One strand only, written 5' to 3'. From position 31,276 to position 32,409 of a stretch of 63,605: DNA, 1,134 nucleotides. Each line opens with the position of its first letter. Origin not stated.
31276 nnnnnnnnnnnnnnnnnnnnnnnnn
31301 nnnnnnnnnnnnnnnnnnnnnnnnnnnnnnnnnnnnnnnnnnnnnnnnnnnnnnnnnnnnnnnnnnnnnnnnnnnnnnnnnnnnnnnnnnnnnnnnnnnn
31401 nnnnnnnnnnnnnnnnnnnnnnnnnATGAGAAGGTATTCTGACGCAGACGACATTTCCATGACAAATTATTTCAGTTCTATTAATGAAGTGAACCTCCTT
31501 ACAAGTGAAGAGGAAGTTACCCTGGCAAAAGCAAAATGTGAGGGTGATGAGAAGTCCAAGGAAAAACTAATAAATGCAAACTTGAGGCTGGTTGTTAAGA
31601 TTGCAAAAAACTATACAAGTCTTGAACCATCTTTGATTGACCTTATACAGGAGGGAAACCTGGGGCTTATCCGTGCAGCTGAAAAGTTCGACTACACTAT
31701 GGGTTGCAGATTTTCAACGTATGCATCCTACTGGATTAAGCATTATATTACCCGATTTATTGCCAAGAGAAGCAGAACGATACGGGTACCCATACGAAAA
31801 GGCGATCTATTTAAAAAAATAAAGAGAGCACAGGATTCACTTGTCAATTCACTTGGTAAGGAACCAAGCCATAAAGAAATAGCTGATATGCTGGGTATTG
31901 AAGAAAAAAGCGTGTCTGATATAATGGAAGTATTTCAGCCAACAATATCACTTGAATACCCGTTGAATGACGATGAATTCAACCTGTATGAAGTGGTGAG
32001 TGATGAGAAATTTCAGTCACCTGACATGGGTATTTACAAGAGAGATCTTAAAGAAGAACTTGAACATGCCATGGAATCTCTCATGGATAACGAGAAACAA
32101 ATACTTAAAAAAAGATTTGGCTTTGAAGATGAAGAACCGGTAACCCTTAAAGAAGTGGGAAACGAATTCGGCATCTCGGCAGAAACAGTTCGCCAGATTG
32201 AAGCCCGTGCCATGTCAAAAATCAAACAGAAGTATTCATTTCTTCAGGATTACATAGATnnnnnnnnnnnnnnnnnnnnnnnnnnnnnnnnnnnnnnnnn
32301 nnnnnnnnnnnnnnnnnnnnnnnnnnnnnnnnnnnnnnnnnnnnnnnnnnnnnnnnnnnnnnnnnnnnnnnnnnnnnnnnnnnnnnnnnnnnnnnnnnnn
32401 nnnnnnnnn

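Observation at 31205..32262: Candidate RpoN-to-RpoS sigma cascade outside Borrelia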

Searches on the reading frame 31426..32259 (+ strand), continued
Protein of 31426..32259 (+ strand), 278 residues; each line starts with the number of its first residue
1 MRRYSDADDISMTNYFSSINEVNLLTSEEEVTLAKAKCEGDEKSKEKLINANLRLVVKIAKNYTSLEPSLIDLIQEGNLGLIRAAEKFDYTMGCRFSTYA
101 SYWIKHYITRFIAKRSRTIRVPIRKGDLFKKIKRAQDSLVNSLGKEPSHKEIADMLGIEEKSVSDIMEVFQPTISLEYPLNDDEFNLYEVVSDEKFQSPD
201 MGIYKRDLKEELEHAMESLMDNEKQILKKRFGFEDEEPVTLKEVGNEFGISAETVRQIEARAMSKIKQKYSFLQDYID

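Call 85: find_homologous_proteins(query=A6, max_evalue=1e-20)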
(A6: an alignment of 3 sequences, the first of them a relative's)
Query A6 (3 sequences) (283 aa, profile of the alignment): 7944 proteins with E <= 1e-20 among 8000 candidates; the best 120 are listed.
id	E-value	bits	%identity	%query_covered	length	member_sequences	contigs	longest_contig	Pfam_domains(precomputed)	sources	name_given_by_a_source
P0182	5.8e-147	507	40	97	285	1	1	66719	PF04545.23,PF00140.26,PF04542.21,PF04539.23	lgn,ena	-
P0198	3.1e-144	498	43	93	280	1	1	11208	PF13730.13,PF04545.23,PF00140.26,PF04542.21,PF04539.23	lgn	-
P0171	5.4e-135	467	100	100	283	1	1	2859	PF04545.23,PF00140.26,PF04542.21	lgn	-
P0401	2.2e-112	393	43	94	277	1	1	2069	PF04545.23,PF00140.26,PF04542.21,PF08281.19,PF04539.23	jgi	jgi:RNA polymerase primary sigma factor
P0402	1.9e-110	387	41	98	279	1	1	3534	PF04545.23,PF00140.26,PF04542.21,PF04539.23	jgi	-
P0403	3.0e-108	380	43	98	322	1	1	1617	PF04545.23,PF00140.26,PF04542.21,PF04539.23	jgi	jgi:RNA polymerase primary sigma factor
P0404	3.8e-108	379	43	94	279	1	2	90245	PF04545.23,PF00140.26,PF04542.21,PF08281.19,PF04539.23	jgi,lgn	-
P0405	4.4e-108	379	46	95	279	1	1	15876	PF04545.23,PF00140.26,PF04542.21,PF04539.23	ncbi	-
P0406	4.4e-108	379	43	94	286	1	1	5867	PF04545.23,PF00140.26,PF04542.21,PF04539.23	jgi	-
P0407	1.4e-106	374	41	94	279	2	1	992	PF04545.23,PF00140.26,PF04542.21,PF04539.23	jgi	jgi:RNA polymerase primary sigma factor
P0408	2.0e-106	374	39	95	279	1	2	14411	PF04545.23,PF00140.26,PF04542.21,PF04539.23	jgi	jgi:RNA polymerase primary sigma factor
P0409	2.5e-106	373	40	94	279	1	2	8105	PF04545.23,PF00140.26,PF04542.21,PF04539.23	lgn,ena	-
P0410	5.2e-106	372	41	87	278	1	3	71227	PF04545.23,PF00140.26,PF04542.21,PF04539.23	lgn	-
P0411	6.8e-106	372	42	87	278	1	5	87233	PF04545.23,PF00140.26,PF04542.21,PF04539.23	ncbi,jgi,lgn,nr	ncbi:MAG: RNA polymerase sigma factor RpoD/SigA [Spirochaetes bacterium]|nr:RNA polymerase sigma fac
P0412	7.3e-106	372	41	95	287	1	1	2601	PF04545.23,PF00140.26,PF04542.21,PF04539.23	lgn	-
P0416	1.1e-105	371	41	95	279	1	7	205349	PF04545.23,PF00140.26,PF04542.21,PF08281.19,PF04539.23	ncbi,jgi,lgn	jgi:RNA polymerase primary sigma factor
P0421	1.7e-102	361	44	95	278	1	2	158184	PF04545.23,PF00140.26,PF04542.21,PF04539.23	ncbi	-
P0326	1.9e-100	354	45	96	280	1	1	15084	PF04545.23,PF00140.26,PF04542.21,PF04539.23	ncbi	ncbi:MAG: RNA polymerase sigma factor RpoD/SigA [Spirochaetia bacterium]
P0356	3.1e-100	353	44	96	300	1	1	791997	PF04545.23,PF00140.26,PF04542.21,PF04539.23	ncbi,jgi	-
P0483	2.0e-99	351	43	96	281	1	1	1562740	PF04545.23,PF00140.26,PF04542.21,PF04539.23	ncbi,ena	-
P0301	3.2e-99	350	44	96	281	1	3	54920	PF04545.23,PF00140.26,PF04542.21,PF08281.19,PF04539.23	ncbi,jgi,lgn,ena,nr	ncbi:MAG: sigma-70 family RNA polymerase sigma factor [Spirochaetales bacterium]|nr:sigma-70 family 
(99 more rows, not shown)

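Call 95: list_cluster_members(proteins=[P0144, P0129, P0192, P0401, P0404, P0405, P0416, P0421, P0483, P0286])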
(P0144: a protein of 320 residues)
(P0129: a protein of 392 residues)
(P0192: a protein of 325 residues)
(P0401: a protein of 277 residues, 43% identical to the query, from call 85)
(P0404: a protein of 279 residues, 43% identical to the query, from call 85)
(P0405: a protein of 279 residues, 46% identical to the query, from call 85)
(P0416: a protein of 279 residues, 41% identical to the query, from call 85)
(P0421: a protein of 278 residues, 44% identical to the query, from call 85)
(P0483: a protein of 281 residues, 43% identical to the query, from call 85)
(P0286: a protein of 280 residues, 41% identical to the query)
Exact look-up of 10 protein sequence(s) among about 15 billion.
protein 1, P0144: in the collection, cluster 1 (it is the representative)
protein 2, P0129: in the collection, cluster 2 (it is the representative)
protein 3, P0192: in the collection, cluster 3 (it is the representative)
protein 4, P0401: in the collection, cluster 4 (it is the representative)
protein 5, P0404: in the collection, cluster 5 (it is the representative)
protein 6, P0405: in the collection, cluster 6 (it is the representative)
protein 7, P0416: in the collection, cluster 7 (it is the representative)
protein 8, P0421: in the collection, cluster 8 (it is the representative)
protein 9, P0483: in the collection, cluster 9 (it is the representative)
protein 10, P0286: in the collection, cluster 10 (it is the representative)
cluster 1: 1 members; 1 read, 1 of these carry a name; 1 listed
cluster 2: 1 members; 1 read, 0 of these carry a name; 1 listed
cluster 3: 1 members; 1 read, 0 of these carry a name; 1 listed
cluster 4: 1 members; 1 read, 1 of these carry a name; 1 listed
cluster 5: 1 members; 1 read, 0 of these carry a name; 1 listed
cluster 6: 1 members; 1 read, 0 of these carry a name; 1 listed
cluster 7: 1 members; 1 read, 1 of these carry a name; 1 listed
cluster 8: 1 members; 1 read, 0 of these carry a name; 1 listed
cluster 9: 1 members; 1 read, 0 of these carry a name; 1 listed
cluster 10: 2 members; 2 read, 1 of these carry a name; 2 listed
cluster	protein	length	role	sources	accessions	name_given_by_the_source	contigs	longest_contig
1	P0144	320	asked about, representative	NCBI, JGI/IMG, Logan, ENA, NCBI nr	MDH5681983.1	MAG: RNA polymerase sigma factor RpoD/SigA [Spirochaetota bacterium] | RNA polymerase sigma factor RpoD/SigA [Spirochaetota bacterium]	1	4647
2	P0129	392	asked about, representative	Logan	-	-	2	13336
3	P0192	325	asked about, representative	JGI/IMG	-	-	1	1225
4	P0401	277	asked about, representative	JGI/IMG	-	RNA polymerase primary sigma factor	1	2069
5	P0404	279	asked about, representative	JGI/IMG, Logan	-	-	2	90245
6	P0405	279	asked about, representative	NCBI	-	-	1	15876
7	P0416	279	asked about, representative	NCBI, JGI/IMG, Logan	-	RNA polymerase primary sigma factor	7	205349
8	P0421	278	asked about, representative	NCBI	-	-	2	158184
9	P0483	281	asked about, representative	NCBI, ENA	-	-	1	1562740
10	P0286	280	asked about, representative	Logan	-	-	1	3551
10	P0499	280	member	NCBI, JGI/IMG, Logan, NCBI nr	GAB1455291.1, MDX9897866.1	MAG: RNA polymerase sigma factor RpoD/SigA [Spirochaetia bacterium] | RNA polymerase primary sigma factor | RNA polymerase sigma factor RpoD/SigA [Spirochaetia bacterium]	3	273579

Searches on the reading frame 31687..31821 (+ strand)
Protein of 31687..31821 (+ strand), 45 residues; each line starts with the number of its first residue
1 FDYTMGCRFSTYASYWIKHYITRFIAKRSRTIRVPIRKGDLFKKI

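Call 23: find_related_loci(query=A2, collection=metagenome_contigs, flank=4000)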
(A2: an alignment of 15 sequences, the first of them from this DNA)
Query A2 (45 aa) in metagenome_contigs; peptide patterns used: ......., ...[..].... (x = any residue, [..] = any of these).
225 stretches matched a pattern; 83 encode a relative of the query (tblastn E <= 1e-3); the best 80 are kept; 80 distinct loci.
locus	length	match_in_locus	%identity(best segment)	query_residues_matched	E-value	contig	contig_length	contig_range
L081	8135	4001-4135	100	1-45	7e-30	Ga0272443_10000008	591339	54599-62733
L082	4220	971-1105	98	1-45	3e-29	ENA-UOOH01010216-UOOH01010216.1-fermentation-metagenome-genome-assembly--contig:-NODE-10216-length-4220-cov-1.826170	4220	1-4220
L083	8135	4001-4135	98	1-45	2e-29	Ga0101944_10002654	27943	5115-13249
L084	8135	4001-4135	98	1-45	2e-29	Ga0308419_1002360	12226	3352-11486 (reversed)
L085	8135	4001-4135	98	1-45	2e-29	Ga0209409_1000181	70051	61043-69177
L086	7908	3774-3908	98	1-45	2e-29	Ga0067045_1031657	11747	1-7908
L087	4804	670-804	98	1-45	2e-29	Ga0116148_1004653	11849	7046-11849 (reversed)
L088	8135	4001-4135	98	1-45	2e-29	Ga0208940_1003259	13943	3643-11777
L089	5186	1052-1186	96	1-45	6e-29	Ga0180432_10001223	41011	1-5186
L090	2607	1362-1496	96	1-45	6e-29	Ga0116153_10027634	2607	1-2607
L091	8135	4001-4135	96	1-45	5e-29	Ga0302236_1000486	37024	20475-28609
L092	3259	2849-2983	98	1-45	3e-29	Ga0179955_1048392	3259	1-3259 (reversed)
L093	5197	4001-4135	93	1-45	1e-28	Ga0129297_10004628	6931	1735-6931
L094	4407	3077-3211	96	1-45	2e-28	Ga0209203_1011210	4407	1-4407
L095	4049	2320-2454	93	1-45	2e-27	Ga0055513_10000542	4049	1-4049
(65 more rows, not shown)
